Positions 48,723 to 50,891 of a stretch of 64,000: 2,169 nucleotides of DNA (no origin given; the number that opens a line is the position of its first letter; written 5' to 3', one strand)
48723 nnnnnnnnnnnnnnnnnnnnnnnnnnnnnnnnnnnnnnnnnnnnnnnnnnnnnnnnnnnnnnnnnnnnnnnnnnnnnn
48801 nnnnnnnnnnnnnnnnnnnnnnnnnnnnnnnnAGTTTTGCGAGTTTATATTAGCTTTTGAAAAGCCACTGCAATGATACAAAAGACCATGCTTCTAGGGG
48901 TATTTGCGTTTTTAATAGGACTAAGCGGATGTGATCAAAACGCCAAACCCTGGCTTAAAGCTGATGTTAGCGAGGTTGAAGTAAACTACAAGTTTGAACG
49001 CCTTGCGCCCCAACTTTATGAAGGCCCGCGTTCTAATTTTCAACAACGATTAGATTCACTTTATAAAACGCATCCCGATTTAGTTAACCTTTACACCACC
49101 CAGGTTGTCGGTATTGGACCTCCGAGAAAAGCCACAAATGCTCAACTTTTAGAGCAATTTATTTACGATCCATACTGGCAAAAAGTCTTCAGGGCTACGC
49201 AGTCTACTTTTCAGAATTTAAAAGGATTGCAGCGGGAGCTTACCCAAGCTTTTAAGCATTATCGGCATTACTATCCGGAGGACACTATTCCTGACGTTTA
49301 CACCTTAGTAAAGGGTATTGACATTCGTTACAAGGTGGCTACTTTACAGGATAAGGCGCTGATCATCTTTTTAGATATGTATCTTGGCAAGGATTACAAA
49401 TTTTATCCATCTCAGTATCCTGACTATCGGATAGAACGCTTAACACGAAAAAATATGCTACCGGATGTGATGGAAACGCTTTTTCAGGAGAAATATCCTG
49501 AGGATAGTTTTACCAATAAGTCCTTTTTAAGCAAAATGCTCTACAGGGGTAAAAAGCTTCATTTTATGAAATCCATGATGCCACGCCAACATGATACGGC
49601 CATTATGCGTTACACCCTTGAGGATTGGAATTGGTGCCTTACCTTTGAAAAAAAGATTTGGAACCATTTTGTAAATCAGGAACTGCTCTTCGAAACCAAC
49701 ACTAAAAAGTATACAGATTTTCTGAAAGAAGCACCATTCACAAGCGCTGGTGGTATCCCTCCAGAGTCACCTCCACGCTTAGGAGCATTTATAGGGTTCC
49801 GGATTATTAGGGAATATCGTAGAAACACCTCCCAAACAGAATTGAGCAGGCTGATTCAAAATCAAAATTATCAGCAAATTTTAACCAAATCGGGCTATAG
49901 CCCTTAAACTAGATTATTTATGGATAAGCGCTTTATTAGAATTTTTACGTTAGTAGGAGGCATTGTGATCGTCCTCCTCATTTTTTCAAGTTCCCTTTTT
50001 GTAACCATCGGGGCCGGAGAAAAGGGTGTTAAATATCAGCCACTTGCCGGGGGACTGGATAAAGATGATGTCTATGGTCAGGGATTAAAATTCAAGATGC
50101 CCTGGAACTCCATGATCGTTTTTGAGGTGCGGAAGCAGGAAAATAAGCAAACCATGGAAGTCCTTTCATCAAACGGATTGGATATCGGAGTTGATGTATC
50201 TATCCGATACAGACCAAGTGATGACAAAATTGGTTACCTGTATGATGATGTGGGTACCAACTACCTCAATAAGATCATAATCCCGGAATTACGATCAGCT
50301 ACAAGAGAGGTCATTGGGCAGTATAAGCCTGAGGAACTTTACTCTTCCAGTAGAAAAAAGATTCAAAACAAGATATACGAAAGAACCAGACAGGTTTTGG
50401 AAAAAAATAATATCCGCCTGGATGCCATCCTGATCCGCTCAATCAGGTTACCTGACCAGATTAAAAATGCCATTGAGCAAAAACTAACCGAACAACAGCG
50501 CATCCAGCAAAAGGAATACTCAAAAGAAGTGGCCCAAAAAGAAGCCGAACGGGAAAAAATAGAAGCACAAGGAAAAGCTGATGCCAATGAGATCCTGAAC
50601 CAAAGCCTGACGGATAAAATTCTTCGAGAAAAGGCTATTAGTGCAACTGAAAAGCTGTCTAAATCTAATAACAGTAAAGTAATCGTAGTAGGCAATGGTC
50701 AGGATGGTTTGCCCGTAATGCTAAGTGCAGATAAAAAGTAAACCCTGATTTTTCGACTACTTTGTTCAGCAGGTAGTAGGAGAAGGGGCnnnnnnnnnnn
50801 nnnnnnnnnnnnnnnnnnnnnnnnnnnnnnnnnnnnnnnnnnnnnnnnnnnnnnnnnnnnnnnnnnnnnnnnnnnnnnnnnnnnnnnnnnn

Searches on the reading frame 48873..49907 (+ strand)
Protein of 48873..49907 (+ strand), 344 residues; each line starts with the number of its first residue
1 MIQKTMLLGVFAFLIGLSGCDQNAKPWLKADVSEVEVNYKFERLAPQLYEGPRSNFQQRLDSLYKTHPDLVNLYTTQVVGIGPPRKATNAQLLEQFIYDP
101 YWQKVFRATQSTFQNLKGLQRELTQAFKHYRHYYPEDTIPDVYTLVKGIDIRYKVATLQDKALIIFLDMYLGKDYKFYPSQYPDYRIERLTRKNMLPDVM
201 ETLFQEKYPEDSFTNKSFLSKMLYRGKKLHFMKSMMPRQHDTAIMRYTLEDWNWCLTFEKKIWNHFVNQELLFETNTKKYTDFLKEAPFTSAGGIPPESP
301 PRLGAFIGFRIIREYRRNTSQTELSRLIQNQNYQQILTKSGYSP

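Call 58: search_protein_families(library=pfam, proteins=[window:48873-49907:+], max_evalue=0.001)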
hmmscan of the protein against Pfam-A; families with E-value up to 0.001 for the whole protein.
window:48873-49907:+ (344 aa): 1 family
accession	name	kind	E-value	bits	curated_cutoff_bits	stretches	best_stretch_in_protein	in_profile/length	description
PF25594.1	GldB_lipo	-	1.1e-91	308.1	27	1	29-344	5-309/309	Gliding motility protein GldB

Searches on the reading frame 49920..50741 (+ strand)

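Call 58: search_protein_families(library=pfam, proteins=[window:49920-50741:+], max_evalue=0.001)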
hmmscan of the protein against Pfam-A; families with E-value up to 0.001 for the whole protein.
window:49920-50741:+ (273 aa): 1 family
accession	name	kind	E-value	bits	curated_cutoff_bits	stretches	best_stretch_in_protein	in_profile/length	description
PF01145.31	Band_7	-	1.8e-31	110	23.6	1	29-209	2-176/176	SPFH domain / Band 7 family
